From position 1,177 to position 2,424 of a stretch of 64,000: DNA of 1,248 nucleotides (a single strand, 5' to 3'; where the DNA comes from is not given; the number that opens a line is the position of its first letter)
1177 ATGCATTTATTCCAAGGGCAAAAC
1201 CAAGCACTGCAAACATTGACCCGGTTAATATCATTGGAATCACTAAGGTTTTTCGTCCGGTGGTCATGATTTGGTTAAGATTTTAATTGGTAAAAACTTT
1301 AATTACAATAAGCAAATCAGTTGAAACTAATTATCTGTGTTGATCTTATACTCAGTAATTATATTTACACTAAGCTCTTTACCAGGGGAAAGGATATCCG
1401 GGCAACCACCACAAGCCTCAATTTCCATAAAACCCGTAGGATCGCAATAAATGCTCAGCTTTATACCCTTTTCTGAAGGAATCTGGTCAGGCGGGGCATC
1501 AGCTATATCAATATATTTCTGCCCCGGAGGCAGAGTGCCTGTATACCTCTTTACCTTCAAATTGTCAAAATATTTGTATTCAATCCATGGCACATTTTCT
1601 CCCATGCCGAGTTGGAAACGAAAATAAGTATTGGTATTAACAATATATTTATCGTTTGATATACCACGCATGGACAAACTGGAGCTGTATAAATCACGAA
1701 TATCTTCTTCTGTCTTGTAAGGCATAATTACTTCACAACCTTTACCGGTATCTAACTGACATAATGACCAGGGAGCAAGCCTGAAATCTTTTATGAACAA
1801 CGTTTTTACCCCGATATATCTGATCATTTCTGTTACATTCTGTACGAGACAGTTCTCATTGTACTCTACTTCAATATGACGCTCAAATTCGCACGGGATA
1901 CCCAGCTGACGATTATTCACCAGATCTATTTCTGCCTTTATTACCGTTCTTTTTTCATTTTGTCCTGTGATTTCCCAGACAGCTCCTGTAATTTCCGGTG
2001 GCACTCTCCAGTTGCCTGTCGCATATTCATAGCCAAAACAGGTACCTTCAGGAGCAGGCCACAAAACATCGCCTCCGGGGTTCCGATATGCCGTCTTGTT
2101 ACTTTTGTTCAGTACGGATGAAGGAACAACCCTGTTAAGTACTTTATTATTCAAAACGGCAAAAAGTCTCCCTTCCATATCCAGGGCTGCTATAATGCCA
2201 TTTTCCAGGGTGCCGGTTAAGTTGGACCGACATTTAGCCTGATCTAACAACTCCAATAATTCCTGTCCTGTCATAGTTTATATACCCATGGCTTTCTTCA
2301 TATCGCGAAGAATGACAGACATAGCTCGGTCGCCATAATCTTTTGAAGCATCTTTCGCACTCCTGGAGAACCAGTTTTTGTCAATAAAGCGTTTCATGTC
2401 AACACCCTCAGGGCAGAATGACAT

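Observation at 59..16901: Trans-envelope-signalling PUL whose cargo is mostly not glycoside hydrolases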

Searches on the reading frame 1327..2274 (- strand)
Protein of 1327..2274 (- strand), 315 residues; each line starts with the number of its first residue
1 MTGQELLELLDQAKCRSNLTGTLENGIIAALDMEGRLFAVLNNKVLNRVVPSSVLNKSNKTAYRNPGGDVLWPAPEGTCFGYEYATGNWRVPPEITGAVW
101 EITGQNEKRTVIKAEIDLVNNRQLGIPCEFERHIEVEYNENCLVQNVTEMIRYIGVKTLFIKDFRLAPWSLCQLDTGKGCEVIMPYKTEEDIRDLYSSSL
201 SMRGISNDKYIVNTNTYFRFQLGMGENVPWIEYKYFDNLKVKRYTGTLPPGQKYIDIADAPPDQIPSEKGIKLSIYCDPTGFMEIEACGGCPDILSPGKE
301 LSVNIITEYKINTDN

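Call 3: search_protein_families(library=pfam, proteins=[window:1327-2274:-], max_evalue=0.01)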
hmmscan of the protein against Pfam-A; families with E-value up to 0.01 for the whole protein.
window:1327-2274:- (315 aa): 1 family
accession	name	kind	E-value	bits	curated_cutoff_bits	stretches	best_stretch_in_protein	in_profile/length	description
PF20583.3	DUF6786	-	5.8e-07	29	27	1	34-189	47-215/376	Family of unknown function (DUF6786)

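Call 4: search_protein_families(library=ncbifam, proteins=[window:1327-2274:-], max_evalue=0.01)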
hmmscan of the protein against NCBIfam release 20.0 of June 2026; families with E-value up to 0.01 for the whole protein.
window:1327-2274:- (315 aa): 1 family
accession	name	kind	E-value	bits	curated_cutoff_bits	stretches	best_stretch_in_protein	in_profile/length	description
NF052227.1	TTE1925Mutarot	equivalog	0.00014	21.1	550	0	28-246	25-228/298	TTE1925 family mutarotase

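Call 10: search_solved_structures(query=window:1327-2274:-, max_evalue=1)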
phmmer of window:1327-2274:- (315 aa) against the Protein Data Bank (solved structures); distinct sequences matched with E-value up to 1: 0.

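Call 22: find_homologous_proteins(query=window:1327-2274:-)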
Query window:1327-2274:- (315 aa): 697 proteins with E <= 0.001 among 1255 candidates; the best 120 are listed.
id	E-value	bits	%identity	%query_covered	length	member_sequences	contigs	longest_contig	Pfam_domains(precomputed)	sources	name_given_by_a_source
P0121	6.2e-216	733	100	100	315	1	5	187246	PF20583.4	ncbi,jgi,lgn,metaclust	jgi:hypothetical protein|metaclust:\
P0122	2.2e-163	561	75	100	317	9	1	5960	-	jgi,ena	-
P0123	4.3e-163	560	75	100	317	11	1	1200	-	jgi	jgi:hypothetical protein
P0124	2.8e-161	554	76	99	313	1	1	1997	PF20583.4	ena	-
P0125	6.7e-157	539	73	100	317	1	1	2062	PF20583.4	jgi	jgi:hypothetical protein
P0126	1.7e-154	532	71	99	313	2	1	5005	PF20583.4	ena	-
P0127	3.1e-154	531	71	99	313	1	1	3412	PF20583.4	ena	-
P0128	5.3e-154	530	70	100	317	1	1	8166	PF20583.4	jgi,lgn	jgi:hypothetical protein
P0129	1.5e-153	528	71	99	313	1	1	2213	PF20583.4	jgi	jgi:hypothetical protein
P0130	3.4e-153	527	69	99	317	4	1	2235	PF20583.4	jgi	jgi:hypothetical protein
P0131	4.2e-153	527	73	96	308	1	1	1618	PF20583.4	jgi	jgi:hypothetical protein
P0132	3.3e-152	524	71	99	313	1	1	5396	PF20583.4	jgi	jgi:hypothetical protein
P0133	6.3e-152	523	70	100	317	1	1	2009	PF20583.4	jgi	jgi:hypothetical protein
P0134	6.5e-152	523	70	100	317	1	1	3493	PF20583.4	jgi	jgi:hypothetical protein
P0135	1.0e-151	522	71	99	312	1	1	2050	-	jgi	jgi:hypothetical protein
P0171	4.1e-147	507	69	99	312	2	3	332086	PF20583.4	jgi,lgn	jgi:hypothetical protein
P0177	1.5e-146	505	68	100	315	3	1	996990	PF20583.4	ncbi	-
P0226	3.9e-142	491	68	100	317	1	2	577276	PF20583.4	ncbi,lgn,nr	ncbi:MAG: hypothetical protein LLG13_04460 [Bacteroidales bacterium]|nr:hypothetical protein [Bacter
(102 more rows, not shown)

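Call 23: find_encoding_contigs(protein=P0177, flank=10000, max_places=2)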
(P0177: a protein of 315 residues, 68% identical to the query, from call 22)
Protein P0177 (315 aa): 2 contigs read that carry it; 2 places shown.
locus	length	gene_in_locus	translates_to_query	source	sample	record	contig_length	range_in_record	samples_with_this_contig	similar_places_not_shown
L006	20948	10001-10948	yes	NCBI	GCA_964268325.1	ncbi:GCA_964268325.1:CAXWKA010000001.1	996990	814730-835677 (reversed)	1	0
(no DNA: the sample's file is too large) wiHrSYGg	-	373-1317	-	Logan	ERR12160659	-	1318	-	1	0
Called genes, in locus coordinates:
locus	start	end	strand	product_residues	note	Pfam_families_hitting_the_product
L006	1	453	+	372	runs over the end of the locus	PF04015:DUF362, PF12797:Fer4_2 (faint), PF12838:Fer4_7, PF13187:Fer4_9 (weak), PF13237:Fer4_10 (weak), PF14697:Fer4_21, PF00037:Fer4 (weak), PF12837:Fer4_6 (weak)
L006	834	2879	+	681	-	PF14871:GHL6, PF08532:Glyco_hydro_42M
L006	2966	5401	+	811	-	-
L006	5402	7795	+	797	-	-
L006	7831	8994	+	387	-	PF01321:Creatinase_N, PF00557:Peptidase_M24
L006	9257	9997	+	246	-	PF02633:Creatininase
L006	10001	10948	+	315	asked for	PF20583:DUF6786 (weak)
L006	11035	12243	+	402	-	PF07690:MFS_1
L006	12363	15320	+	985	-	-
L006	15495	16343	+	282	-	PF01545:Cation_efflux, PF16916:ZT_dimer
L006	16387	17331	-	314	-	PF04909:Amidohydro_2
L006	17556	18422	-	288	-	PF00892:EamA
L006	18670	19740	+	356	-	PF01784:DUF34_NIF3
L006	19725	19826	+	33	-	-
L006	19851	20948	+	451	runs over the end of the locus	PF00795:CN_hydrolase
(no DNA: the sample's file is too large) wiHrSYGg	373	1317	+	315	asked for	PF20583:DUF6786 (weak)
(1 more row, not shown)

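Call 24: find_encoding_contigs(protein=P0226, flank=10000, max_places=2)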
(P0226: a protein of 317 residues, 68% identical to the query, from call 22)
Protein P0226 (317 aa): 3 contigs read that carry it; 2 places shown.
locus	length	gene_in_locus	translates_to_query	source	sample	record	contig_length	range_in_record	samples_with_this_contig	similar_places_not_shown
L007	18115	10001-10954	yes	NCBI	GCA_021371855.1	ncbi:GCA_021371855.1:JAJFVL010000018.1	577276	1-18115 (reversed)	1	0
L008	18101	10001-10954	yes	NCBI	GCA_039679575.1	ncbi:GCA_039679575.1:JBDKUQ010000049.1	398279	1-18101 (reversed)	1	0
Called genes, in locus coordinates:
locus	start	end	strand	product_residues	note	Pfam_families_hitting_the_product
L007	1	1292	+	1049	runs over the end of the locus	PF13620:CarboxypepD_reg, PF13715:CarbopepD_reg_2, PF07715:Plug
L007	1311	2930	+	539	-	PF14322:SusD-like_3, PF07980:SusD_RagB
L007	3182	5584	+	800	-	-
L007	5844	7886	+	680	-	PF01120:Alpha_L_fucos (weak), PF14871:GHL6, PF08532:Glyco_hydro_42M (weak)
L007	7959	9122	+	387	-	PF01321:Creatinase_N, PF00557:Peptidase_M24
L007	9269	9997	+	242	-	PF02633:Creatininase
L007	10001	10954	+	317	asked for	PF20583:DUF6786 (weak)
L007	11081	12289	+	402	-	PF07690:MFS_1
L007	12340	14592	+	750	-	-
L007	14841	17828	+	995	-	-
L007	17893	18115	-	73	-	PF12831:FAD_oxidored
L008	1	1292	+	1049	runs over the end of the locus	PF13620:CarboxypepD_reg, PF13715:CarbopepD_reg_2, PF07715:Plug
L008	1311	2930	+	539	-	PF14322:SusD-like_3, PF07980:SusD_RagB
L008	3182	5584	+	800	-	-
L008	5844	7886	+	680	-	PF01120:Alpha_L_fucos (weak), PF14871:GHL6, PF08532:Glyco_hydro_42M (weak)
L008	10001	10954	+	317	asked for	PF20583:DUF6786 (weak)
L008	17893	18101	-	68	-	PF12831:FAD_oxidored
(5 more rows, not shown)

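Call 25: find_encoding_contigs(protein=P0171, flank=10000, max_places=2)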
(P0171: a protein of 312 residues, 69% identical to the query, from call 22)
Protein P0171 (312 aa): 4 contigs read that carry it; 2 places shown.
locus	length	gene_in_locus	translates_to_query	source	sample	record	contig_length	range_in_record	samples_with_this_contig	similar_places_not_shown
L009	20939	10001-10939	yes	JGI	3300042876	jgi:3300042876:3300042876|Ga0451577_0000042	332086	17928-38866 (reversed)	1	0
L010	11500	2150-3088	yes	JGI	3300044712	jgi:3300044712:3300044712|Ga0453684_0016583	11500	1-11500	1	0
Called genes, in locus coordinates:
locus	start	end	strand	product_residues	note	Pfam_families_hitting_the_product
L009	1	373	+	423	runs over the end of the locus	PF00083:Sugar_tr (weak), PF07690:MFS_1, PF03137:OATP (weak), PF07690:MFS_1 (weak)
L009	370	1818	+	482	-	-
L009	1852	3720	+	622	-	-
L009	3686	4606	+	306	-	PF00480:ROK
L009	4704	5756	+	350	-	-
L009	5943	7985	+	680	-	PF14871:GHL6, PF08532:Glyco_hydro_42M (faint)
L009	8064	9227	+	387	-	PF01321:Creatinase_N, PF00557:Peptidase_M24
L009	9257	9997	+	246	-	PF02633:Creatininase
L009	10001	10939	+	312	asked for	PF20583:DUF6786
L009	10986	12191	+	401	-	PF07690:MFS_1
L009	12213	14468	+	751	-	-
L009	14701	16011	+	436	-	PF00266:Aminotran_5 (weak), PF01041:DegT_DnrJ_EryC1, PF00155:Aminotran_1_2, PF01053:Cys_Met_Meta_PP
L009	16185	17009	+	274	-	PF00892:EamA, PF03151:TPT (weak), PF00892:EamA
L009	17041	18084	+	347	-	PF01408:GFO_IDH_MocA, PF02894:GFO_IDH_MocA_C, PF22725:GFO_IDH_MocA_C3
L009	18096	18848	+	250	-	PF02585:PIG-L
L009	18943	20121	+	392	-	-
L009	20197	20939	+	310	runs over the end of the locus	-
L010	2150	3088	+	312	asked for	PF20583:DUF6786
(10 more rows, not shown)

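Call 37: search_protein_families(library=pfam, proteins=[L007:3182-5584:+, L007:5844-7886:+, L007:12340-14592:+, L007:14841-17828:+, L006:2966-5401:+, L006:5402-7795:+, L006:12363-15320:+, L009:370-1818:+, L009:1852-3720:+, L009:4704-5756:+], max_evalue=0.1)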
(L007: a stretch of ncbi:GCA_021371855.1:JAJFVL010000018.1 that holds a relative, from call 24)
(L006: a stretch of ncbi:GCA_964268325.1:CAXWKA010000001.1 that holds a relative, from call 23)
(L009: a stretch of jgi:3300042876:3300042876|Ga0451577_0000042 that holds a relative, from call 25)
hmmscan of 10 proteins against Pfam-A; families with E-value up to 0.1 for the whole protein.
L007:3182-5584:+ (800 aa): 0 families

L007:5844-7886:+ (680 aa): 4 families
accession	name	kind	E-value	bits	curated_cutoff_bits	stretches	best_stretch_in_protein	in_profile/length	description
PF14871.12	GHL6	-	2.4e-19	70.3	35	1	57-186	1-131/132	Hypothetical glycosyl hydrolase 6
PF01120.23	Alpha_L_fucos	-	1.4e-07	31.7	25.2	1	54-273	92-287/345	Alpha-L-fucosidase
PF08532.16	Glyco_hydro_42M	-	2.9e-06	27.4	25.8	1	391-459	37-105/207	Beta-galactosidase trimerisation domain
PF09822.16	ABC_transp_aux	-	0.072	12.8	34.7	0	378-442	5-77/288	ABC-type uncharacterized transport system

L007:12340-14592:+ (750 aa): 0 families

L007:14841-17828:+ (995 aa): 0 families

L006:2966-5401:+ (811 aa): 1 family
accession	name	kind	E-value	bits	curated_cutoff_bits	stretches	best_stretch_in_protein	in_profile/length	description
PF02838.20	Glyco_hydro_20b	-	0.046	14.9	26.1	0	123-200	40-104/124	Glycosyl hydrolase family 20, domain 2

L006:5402-7795:+ (797 aa): 2 families
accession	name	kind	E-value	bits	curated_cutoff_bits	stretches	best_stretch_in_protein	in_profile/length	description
PF02838.20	Glyco_hydro_20b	-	0.006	17.8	26.1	1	118-197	39-105/124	Glycosyl hydrolase family 20, domain 2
PF14882.11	INT_rpt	-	0.013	16.1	26.5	0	585-616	12-43/55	Integrase repeat unit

L006:12363-15320:+ (985 aa): 1 family
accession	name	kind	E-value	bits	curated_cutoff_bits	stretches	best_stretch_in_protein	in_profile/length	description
PF13344.12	Hydrolase_6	-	0.041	14.4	27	1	848-904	32-88/101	Haloacid dehalogenase-like hydrolase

L009:370-1818:+ (482 aa): 0 families

L009:1852-3720:+ (622 aa): 0 families

L009:4704-5756:+ (350 aa): 0 families

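Call 44: find_related_loci(query=A2, collection=genome_contigs, flank=10000)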
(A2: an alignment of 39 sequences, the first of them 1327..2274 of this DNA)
Query A2 (315 aa) in genome_contigs; peptide patterns used: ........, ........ (x = any residue, [..] = any of these).
113 stretches matched a pattern; 95 encode a relative of the query (tblastn E <= 1e-3); the best 80 are kept; 80 distinct loci.
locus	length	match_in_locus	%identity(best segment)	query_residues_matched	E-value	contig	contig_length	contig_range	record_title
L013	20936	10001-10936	70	1-312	3e-152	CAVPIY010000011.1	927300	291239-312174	MAG: uncultured Bacteroidales bacterium isolate MFD00032.bin.1.201 genome assembly, contig: contig_62041, whole genome s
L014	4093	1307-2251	68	1-315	3e-156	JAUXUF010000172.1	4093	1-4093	MAG: Bacteroidota bacterium isolate C13_metabat.bin.67 C13_k141_320068, whole genome shotgun sequence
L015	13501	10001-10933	68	1-311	2e-151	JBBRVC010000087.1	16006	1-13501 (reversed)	MAG: Bacteroidales bacterium isolate La3_metabat2.086 La3_metabat2.086_K_473182_L_16006_cov_15.9835, whole genome shotgu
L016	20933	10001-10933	67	1-311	1e-149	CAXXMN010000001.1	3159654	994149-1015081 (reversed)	MAG: Prolixibacteraceae bacterium isolate 16368293-d189-4a47-9332-3dbaff69b651 genome assembly, contig: contig_1, whole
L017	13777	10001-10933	68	1-311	2e-149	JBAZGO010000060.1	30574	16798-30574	MAG: Prolixibacteraceae bacterium isolate SO_2017_LW3_48 NODE_3620_length_30574_cov_1.346504_LW162_2017, whole genome sh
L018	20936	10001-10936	67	1-312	9e-148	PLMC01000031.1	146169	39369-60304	MAG: Bacteroidales bacterium isolate fen_982 73.20120800_E3S.3_contig_133, whole genome shotgun sequence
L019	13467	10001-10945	68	1-315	2e-151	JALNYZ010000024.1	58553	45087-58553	MAG: Prolixibacteraceae bacterium isolate SO_2017_GW1 bin 3 NODE_2834_length_58553_cov_6.762417_OW334_2017, whole genome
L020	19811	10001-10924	70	1-309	3e-147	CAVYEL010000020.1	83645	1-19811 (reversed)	MAG: uncultured Bacteroidaceae bacterium isolate MFD03804.bin.2.129 genome assembly, contig: contig_56714, whole genome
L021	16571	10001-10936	69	1-313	1e-145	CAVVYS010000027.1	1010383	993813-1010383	MAG: uncultured Bacteroidaceae bacterium isolate MFD03804.bin.2.69 genome assembly, contig: contig_9176, whole genome sh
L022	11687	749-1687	66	1-313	4e-145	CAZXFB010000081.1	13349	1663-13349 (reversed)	MAG TPA_asm: uncultured Rikenellaceae bacterium isolate SRP272421_co4_225 genome assembly, contig: NODE_13218_length_133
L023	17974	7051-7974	70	1-309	6e-145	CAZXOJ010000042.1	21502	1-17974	MAG TPA_asm: uncultured Bacteroides sp. isolate SRP155585_co2_236 genome assembly, contig: NODE_1123_length_21502_cov_9.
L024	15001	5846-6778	65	1-311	7e-142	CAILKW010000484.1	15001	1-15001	MAG: uncultured Bacteroidia bacterium isolate KTt_bin-2223 genome assembly, contig: bin-2223:484/851, whole genome shotg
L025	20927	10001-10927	65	1-309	2e-138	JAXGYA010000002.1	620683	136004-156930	MAG: Mariniphaga sp. isolate AnMBR.bin502 bin502_2, whole genome shotgun sequence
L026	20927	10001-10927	64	1-309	7e-138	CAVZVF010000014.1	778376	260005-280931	MAG: uncultured Bacteroidales bacterium isolate MFD02416.bin.2.232 genome assembly, contig: contig_44449, whole genome s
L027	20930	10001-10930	64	1-310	1e-137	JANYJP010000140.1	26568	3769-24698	MAG: Bacteroidales bacterium isolate GL140_4_metabinner_12 GL140_4_k141_3202155, whole genome shotgun sequence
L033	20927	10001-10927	63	1-309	8e-135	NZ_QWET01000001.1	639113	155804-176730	Mariniphaga sediminis strain SY21 Scaffold1, whole genome shotgun sequence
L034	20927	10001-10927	61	1-309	6e-135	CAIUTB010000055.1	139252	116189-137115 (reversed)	MAG: uncultured Bacteroidales bacterium isolate AM-2014_bin-1918 genome assembly, contig: bin-1918:055/170, whole genome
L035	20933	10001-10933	63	1-311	6e-135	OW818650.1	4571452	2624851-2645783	metagenome genome assembly, chromosome: 1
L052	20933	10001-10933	59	1-311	6e-126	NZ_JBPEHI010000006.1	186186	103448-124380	Petrimonas sulfuriphila strain DSM 16547 Ga0373295_06, whole genome shotgun sequence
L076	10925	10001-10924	47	1-307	8e-86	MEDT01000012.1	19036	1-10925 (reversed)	MAG: Cytophagaceae bacterium SCN 52-12 ABS46_C0012, whole genome shotgun sequence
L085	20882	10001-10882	45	18-309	1e-81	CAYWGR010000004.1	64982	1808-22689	MAG TPA_asm: uncultured Planctomycetaceae bacterium isolate binchicken_co66_277 genome assembly, contig: NODE_835_length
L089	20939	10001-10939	43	1-311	9e-80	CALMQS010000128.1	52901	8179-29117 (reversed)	MAG TPA_asm: uncultured Sphingobacteriales bacterium isolate SRR1763383_bin.86_CONCOCT_v1.1_MAG genome assembly, contig:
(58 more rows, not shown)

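Call 48: predict_structure(alignment_id=A2)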
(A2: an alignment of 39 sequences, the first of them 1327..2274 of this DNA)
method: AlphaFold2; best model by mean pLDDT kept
length: 315 residues; sequences in the alignment: 39
mean_pLDDT: 84.8   pTM: 0.87
mean pLDDT of the five models: 84.8, 80.1, 78.1, 71.2, 71.0
residues with pLDDT >= 90: 158; 70-90: 116; 50-70: 31; < 50: 10
segments of 3 or more residues with pLDDT < 50: 87-89
pLDDT, mean of each block of 10 residues (from residue 1): 96 93 96 90 94 72 72 65 48 67 95 83 77 94 96 89 79 89 84 80 82 88 92 90 94 84 77 91 92 91 95 71
secondary structure, 60 per line:
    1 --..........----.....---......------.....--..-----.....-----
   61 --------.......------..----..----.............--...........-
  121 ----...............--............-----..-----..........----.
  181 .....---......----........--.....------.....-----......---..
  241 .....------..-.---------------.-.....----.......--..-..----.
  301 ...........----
elements in order: H3-12 E17-21 E25-30 E37-41 H51-55 E69-75 E94-106 E109-119 E125-139 E142-153 E166-175 E180-185 E192-194 H199-202 E203-206 E209-213 E220-224 E230-235 E239-245 E273-277 E282-288 E300-311

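Call 51: search_protein_families(library=pfam, proteins=[L076:9084-10004:+, L085:10905-11951:+, L013:1865-2983:+, L033:13984-14814:+, L020:16750-18333:+, L023:16582-17949:-, L017:671-2182:+, L052:13665-14627:-, L034:16245-18140:+, L035:1036-3363:+], max_evalue=0.01)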
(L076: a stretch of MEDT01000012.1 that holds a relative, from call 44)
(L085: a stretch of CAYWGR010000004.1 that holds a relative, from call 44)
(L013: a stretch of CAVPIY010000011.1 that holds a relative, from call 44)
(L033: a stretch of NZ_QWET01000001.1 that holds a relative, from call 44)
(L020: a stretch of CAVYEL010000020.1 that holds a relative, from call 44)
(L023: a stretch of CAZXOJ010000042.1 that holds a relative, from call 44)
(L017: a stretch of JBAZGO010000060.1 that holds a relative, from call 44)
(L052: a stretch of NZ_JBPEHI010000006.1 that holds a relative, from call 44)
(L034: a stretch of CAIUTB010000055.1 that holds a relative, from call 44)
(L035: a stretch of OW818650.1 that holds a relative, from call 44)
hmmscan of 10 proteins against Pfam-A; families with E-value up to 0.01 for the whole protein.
L076:9084-10004:+ (306 aa): 2 families
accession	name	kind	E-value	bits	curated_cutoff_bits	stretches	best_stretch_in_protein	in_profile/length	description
PF01522.26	Polysacc_deac_1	-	2.5e-17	63.4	23.1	1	27-143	15-121/124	Polysaccharide deacetylase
PF03065.20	Glyco_hydro_57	-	3.4e-05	23.7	21.2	1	45-143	69-166/291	Glycosyl hydrolase family 57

L085:10905-11951:+ (348 aa): 2 families
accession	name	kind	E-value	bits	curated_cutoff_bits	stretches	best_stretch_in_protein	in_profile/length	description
PF06379.18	RhaT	-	9.6e-64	216.2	27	1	4-341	6-341/344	L-rhamnose-proton symport protein (RhaT)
PF07168.17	Ureide_permease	-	0.008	15.4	27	1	42-132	12-106/359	Ureide permease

L013:1865-2983:+ (372 aa): 1 family
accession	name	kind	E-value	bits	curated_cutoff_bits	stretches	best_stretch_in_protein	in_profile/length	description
PF01757.29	Acyl_transf_3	-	0.00013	21.6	31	1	14-361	2-322/326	Acyltransferase domain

L033:13984-14814:+ (276 aa): 1 family
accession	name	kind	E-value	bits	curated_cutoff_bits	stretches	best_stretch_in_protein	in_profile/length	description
PF06439.18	3keto-disac_hyd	-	8e-31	108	26.8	1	42-270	4-186/187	3-keto-disaccharide hydrolase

L020:16750-18333:+ (527 aa): 2 families
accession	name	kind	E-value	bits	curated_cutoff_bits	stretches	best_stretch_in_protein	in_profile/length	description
PF00884.28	Sulfatase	-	2.7e-38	132.4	25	1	36-376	1-301/301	Sulfatase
PF16347.10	SGSH_C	-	5.3e-18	66.1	29.3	1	325-467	1-136/154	N-sulphoglucosamine sulphohydrolase, C-terminal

L023:16582-17949:- (455 aa): 4 families
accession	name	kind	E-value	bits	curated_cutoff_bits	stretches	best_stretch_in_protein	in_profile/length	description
PF19051.5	GFO_IDH_MocA_C2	-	1.3e-25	90.8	23.3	2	203-308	42-145/254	Oxidoreductase family, C-terminal alpha/beta domain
PF01408.29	GFO_IDH_MocA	-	6.7e-18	66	24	1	40-163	1-119/120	Oxidoreductase family, NAD-binding Rossmann fold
PF22725.1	GFO_IDH_MocA_C3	-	1.9e-06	28.3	27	1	230-330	30-123/124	GFO/IDH/MocA C-terminal domain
PF10518.14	TAT_signal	-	0.0049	17.2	22.7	1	3-22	1-20/21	TAT (twin-arginine translocation) pathway signal sequence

L017:671-2182:+ (503 aa): 0 families

L052:13665-14627:- (320 aa): 6 families
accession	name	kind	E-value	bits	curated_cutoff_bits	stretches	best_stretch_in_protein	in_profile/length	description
PF00480.26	ROK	-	2.5e-63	214.8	22.9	1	6-315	1-290/294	ROK family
PF01869.26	BcrAD_BadFG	-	1.8e-06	28.1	31.5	1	7-68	1-65/271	BadF/BadG/BcrA/BcrD ATPase family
PF02685.22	Glucokinase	-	2.6e-06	27.1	22.1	1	10-172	4-165/314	Glucokinase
PF00370.27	FGGY_N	-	3.2e-05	24.1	28.8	1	5-70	1-75/245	FGGY family of carbohydrate kinases, N-terminal domain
PF05378.19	Hydant_A_N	-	0.0018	18.5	25.2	1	7-72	2-64/176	Hydantoinase/oxoprolinase N-terminal region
PF03309.20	Pan_kinase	-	0.0066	16.8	24.7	0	8-58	3-52/205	Type III pantothenate kinase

L034:16245-18140:+ (631 aa): 3 families
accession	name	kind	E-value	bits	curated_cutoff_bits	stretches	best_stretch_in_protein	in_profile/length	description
PF07944.18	Beta-AFase-like_GH127_cat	-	1.1e-16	61.2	24.9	1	135-404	88-371/376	Beta-L-arabinofuranosidase, GH127 catalytic domain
PF20736.2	Glyco_hydro127M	-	2.6e-10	40.7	24.2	1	421-507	4-93/95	Beta-L-arabinofuranosidase, GH127 middle domain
PF07470.19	Glyco_hydro_88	-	2.7e-06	27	26.6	0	232-290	36-95/352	Glycosyl Hydrolase Family 88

L035:1036-3363:+ (775 aa): 3 families
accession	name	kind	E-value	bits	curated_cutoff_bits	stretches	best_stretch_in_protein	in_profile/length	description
PF01915.27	Glyco_hydro_3_C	-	8.4e-59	199.3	31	1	419-656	1-200/200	Glycosyl hydrolase family 3 C-terminal domain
PF00933.27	Glyco_hydro_3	-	1.7e-57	195.7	27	1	48-381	1-316/316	Glycosyl hydrolase family 3 N terminal domain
PF14310.12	Fn3-like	-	1.6e-26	92.6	25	1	693-762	1-71/71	Fibronectin type III-like domain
